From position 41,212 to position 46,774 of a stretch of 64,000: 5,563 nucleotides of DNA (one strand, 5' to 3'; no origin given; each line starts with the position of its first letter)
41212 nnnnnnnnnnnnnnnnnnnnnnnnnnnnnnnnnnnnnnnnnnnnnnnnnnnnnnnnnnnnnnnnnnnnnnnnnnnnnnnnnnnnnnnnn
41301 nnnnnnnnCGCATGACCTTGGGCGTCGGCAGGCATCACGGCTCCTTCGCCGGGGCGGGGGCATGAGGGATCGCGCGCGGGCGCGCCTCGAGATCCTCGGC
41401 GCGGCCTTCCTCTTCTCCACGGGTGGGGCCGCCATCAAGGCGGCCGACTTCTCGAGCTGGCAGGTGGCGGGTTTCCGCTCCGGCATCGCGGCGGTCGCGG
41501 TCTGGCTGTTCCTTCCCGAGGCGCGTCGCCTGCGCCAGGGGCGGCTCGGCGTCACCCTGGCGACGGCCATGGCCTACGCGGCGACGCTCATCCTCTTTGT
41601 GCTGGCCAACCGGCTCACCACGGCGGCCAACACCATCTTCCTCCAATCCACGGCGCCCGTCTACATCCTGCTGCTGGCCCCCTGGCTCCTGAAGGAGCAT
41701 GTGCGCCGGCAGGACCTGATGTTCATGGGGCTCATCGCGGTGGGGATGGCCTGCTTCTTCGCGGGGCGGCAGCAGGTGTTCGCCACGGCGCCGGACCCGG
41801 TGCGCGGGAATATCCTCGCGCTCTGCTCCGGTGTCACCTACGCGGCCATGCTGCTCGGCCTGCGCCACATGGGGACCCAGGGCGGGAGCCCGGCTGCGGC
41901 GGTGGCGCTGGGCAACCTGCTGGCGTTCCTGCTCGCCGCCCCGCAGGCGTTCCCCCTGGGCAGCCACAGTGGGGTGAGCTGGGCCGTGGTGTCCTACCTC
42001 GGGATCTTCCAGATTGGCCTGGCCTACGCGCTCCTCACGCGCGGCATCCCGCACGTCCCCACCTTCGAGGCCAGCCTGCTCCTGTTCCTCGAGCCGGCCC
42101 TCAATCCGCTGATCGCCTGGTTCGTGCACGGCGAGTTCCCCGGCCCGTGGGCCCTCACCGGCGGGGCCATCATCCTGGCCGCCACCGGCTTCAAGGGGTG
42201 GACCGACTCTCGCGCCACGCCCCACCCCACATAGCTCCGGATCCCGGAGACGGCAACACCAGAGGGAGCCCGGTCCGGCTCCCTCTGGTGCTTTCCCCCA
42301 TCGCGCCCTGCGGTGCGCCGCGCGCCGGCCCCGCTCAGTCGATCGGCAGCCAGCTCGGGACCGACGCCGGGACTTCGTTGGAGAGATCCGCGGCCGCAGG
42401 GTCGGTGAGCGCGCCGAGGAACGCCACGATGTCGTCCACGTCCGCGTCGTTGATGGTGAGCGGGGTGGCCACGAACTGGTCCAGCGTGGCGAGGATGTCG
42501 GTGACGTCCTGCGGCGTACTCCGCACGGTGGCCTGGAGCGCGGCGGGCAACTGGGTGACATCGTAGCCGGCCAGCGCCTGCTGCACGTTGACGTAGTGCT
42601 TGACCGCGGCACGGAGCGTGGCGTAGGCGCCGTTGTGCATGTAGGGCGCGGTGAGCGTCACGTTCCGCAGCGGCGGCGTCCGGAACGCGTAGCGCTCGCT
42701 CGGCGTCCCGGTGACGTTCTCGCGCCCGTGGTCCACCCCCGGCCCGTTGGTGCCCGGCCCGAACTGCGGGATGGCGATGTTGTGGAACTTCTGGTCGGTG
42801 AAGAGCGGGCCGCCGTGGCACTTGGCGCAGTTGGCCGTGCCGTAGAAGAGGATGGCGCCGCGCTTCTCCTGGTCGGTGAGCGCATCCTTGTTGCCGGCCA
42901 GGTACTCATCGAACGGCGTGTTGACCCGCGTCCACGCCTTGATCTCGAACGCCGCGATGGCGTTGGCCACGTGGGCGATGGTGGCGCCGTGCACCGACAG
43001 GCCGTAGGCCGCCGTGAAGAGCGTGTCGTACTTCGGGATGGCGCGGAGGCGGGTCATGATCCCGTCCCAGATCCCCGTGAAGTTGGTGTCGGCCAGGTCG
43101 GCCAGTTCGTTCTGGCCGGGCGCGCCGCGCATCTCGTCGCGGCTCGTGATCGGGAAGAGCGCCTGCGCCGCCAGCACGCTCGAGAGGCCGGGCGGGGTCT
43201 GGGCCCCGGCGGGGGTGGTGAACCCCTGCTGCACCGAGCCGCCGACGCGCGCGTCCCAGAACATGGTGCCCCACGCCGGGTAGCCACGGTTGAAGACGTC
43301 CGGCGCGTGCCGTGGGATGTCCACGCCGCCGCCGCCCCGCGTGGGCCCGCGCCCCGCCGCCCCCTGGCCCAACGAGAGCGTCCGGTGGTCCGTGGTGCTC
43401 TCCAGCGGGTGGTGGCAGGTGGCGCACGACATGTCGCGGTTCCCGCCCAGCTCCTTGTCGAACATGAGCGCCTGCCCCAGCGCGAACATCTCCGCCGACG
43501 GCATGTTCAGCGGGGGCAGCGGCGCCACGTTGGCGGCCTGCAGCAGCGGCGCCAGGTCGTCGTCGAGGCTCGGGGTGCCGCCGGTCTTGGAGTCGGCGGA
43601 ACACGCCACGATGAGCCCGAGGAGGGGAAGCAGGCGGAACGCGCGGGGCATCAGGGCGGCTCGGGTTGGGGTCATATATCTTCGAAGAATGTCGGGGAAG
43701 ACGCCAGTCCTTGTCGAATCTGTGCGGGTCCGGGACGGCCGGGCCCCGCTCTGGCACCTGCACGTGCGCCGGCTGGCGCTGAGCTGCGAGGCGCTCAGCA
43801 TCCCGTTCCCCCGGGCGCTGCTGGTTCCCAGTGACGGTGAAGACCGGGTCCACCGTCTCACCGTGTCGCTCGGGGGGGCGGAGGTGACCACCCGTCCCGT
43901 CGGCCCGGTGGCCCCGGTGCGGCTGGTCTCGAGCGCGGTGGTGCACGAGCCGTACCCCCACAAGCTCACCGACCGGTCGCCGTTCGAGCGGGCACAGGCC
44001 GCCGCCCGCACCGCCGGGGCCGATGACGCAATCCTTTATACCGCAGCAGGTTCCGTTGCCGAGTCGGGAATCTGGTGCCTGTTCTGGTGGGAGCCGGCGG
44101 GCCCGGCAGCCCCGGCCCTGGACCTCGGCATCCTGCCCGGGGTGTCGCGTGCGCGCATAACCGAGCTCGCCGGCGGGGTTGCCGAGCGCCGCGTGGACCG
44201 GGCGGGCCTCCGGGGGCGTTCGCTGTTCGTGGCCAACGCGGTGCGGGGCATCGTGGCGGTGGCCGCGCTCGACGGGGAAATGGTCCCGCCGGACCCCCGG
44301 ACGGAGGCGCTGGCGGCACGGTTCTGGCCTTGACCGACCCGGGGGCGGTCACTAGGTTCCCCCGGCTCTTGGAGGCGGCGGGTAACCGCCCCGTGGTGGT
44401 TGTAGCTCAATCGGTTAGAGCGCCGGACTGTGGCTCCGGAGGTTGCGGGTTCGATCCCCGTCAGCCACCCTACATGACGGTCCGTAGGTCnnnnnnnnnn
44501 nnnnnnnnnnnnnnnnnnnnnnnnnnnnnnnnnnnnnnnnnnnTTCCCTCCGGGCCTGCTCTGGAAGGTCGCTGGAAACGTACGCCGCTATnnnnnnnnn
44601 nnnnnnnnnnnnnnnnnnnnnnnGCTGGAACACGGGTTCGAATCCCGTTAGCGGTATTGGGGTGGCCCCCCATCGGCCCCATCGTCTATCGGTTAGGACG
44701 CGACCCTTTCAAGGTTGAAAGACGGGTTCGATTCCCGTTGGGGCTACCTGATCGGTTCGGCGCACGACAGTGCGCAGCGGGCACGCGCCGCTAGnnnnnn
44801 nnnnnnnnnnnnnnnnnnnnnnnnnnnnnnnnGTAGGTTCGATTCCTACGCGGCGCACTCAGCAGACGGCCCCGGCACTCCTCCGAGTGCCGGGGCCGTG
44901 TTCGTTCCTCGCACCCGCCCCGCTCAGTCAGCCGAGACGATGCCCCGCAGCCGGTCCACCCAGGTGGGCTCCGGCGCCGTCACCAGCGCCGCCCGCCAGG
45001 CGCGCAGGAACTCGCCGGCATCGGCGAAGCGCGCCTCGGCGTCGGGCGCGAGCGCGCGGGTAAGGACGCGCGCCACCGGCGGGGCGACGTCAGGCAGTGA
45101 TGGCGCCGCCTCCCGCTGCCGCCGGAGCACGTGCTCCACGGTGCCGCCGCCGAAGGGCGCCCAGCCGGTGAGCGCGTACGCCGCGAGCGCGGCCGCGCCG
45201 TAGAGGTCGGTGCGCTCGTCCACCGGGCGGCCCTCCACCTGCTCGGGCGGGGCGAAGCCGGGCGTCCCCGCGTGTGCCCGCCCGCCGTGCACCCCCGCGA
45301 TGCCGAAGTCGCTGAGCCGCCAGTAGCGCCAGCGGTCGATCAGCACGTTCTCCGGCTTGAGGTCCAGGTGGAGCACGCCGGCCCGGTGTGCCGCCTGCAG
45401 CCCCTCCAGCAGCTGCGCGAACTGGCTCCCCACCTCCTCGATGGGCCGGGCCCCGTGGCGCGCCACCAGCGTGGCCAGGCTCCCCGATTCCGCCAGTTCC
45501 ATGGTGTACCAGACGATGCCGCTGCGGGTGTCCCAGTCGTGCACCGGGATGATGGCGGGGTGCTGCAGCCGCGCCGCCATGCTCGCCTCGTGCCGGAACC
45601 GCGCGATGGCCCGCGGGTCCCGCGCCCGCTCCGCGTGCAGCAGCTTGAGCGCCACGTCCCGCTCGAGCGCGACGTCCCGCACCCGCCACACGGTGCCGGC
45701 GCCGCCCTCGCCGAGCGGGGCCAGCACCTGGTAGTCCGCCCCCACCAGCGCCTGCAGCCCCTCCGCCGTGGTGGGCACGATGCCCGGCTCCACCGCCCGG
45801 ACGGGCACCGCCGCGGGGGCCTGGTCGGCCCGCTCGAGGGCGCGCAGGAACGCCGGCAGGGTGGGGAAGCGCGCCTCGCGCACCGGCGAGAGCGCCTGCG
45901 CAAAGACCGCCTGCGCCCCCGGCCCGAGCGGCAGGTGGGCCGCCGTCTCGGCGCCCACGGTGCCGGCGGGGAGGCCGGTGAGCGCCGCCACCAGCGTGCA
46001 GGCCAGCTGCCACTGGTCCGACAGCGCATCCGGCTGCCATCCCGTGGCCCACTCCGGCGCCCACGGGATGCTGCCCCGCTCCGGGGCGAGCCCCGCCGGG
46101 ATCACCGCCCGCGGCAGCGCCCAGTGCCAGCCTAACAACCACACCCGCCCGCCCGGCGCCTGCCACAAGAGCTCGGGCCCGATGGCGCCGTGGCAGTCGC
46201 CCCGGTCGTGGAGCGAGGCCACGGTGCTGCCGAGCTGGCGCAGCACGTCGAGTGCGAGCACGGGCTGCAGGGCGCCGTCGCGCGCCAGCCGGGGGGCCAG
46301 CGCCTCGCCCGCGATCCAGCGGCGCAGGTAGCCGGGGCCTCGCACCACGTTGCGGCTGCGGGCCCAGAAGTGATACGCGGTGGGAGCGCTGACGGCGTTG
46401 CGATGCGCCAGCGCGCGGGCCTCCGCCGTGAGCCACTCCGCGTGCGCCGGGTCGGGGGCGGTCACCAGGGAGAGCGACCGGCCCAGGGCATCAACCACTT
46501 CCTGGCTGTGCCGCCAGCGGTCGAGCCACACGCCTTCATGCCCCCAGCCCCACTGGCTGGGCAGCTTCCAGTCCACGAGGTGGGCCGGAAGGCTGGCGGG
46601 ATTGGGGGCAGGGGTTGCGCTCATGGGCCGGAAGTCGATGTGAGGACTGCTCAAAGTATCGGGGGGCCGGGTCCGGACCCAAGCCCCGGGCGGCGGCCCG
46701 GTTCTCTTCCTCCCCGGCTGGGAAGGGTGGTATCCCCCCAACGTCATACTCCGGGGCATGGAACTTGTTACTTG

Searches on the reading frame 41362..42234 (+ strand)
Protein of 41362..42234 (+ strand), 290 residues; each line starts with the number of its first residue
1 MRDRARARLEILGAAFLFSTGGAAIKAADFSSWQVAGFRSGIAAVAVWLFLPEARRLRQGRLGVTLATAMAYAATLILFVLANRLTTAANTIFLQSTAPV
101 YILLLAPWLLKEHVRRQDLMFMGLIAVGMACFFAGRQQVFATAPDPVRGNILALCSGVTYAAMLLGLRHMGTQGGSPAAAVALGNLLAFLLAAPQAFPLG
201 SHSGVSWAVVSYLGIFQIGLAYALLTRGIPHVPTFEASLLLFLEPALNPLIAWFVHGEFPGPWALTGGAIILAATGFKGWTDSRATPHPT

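Call 85: search_protein_families(library=pfam, proteins=[window:41362-42234:+], max_evalue=0.0001)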
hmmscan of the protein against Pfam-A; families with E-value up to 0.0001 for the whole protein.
window:41362-42234:+ (290 aa): 1 family
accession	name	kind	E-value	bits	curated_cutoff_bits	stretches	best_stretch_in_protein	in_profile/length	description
PF00892.27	EamA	-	8e-25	88.1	28.2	2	148-275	2-130/135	EamA-like transporter family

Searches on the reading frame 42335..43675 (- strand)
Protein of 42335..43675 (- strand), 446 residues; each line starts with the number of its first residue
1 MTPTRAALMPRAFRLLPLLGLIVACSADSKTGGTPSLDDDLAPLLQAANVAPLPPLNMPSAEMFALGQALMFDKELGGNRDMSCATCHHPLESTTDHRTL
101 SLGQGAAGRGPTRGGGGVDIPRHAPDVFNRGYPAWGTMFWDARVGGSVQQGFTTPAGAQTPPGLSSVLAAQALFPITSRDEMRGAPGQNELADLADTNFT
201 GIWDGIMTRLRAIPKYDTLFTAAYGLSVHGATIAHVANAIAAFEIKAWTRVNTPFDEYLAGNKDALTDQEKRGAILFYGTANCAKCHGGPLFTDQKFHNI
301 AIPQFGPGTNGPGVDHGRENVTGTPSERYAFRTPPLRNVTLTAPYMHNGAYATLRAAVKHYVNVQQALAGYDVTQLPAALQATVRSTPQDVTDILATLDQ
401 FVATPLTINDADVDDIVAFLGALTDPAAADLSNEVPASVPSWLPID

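Call 85: search_protein_families(library=pfam, proteins=[window:42335-43675:-], max_evalue=0.0001)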
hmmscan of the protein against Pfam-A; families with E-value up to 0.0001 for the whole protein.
window:42335-43675:- (446 aa): 1 family
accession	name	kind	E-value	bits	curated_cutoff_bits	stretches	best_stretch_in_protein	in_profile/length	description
PF03150.19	CCP_MauG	-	2e-35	123.1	25.6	1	62-263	2-148/149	Di-haem cytochrome c peroxidase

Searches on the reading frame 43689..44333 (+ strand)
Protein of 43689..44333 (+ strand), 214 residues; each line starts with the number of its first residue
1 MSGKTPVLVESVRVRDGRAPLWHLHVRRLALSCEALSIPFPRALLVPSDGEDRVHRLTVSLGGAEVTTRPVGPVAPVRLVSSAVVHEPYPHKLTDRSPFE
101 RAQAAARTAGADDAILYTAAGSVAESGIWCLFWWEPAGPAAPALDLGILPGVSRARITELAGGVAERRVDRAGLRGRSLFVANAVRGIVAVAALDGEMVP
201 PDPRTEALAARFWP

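Call 85: search_protein_families(library=pfam, proteins=[window:43689-44333:+], max_evalue=0.0001)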
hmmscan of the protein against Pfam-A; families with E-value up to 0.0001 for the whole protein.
window:43689-44333:+ (214 aa): 1 family
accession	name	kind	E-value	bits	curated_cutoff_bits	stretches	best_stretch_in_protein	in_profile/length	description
PF01063.24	Aminotran_4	-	7.6e-24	85.2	28.5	1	89-193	113-222/223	Amino-transferase class IV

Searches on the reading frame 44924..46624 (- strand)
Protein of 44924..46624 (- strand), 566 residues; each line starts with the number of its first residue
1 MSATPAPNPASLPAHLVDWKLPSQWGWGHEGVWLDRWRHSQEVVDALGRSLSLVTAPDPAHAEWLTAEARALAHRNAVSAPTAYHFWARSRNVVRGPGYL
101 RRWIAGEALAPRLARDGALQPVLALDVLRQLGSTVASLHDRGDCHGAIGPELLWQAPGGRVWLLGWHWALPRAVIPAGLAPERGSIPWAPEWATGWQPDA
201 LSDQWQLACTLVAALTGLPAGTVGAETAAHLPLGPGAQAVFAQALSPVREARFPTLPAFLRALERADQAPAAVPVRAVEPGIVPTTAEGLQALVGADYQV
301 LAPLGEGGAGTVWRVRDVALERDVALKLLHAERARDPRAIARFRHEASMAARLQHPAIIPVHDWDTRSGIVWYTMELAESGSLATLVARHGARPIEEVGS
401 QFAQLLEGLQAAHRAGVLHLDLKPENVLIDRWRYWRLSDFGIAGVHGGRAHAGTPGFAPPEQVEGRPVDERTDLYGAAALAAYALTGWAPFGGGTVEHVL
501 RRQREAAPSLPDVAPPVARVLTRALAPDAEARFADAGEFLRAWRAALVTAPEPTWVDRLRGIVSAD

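Call 85: search_protein_families(library=pfam, proteins=[window:44924-46624:-], max_evalue=0.0001)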
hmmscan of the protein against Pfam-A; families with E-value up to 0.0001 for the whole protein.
window:44924-46624:- (566 aa): 2 families
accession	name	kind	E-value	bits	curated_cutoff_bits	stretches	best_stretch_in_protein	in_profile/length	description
PF00069.31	Pkinase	-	6.3e-39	134.4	31.7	1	298-532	1-251/263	Protein kinase domain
PF07714.23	PK_Tyr_Ser-Thr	-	9.7e-15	55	23.1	1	301-532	4-248/258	Protein tyrosine and serine/threonine kinase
